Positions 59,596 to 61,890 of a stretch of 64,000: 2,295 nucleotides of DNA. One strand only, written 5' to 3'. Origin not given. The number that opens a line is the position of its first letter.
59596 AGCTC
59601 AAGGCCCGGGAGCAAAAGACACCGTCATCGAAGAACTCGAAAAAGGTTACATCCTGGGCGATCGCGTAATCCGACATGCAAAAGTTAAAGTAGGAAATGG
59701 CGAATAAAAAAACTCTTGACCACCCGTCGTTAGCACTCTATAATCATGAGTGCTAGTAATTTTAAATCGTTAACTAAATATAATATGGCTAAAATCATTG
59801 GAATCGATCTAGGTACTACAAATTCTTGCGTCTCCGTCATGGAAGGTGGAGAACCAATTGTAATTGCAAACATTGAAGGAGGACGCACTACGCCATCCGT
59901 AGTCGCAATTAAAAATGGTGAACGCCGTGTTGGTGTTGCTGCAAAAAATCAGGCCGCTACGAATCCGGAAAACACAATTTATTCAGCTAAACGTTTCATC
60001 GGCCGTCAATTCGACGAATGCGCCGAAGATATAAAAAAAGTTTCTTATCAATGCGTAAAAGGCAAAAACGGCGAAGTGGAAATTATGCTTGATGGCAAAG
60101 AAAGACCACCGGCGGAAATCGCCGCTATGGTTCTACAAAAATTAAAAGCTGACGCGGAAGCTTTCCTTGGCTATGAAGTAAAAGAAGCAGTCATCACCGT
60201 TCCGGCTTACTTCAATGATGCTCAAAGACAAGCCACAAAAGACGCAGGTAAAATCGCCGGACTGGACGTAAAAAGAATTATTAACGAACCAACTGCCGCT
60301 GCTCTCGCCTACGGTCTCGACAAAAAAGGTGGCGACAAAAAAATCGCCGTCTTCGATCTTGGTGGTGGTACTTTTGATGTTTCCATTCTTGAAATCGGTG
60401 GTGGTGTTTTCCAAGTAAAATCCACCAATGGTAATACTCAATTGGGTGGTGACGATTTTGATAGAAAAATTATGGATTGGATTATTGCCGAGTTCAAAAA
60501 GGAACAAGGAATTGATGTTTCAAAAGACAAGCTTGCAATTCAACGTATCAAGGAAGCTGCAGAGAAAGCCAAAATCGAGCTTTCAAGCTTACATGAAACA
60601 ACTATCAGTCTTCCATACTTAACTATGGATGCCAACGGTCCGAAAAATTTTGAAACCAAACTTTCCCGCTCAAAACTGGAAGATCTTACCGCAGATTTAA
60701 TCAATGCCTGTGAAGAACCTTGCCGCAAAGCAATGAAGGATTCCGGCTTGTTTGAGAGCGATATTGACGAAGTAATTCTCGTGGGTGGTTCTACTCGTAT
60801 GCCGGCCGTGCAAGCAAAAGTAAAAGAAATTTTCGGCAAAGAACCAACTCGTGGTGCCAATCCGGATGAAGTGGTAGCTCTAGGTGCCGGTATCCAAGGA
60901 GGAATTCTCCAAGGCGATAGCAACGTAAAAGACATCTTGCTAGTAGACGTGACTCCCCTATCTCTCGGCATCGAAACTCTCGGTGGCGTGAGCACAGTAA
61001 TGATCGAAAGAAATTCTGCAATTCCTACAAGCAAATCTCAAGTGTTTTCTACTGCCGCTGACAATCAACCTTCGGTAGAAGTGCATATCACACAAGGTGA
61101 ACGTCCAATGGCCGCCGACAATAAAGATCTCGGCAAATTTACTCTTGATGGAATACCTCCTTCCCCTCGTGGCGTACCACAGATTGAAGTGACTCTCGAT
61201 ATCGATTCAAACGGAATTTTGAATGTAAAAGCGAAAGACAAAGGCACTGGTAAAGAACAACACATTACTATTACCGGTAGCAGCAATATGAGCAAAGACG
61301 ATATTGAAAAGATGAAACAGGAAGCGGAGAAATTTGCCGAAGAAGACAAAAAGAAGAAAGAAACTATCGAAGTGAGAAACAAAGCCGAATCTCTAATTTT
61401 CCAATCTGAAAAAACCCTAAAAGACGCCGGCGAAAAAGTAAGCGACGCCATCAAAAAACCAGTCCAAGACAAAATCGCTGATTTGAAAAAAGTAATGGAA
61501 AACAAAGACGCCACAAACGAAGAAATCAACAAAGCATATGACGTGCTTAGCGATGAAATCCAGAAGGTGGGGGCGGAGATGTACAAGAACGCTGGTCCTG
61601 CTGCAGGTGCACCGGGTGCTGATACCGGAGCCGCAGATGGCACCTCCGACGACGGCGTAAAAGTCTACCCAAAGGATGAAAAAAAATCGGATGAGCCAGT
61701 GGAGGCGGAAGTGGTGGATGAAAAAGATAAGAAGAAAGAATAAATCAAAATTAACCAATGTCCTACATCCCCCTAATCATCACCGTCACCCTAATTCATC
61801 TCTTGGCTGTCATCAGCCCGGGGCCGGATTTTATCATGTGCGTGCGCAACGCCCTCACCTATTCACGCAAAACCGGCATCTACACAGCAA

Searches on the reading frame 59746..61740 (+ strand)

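Call 64: search_protein_families(library=pfam, proteins=[window:59746-61740:+], max_evalue=0.00001)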
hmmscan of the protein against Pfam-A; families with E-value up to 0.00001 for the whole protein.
window:59746-61740:+ (665 aa): 2 families
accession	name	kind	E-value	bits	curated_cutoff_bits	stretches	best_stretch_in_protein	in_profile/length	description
PF00012.26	HSP70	-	5.6e-255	847.6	20.6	1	17-614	1-599/599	Hsp70 protein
PF06723.19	MreB_Mbl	-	1.8e-16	60.3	27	1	127-383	75-317/327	MreB/Mbl protein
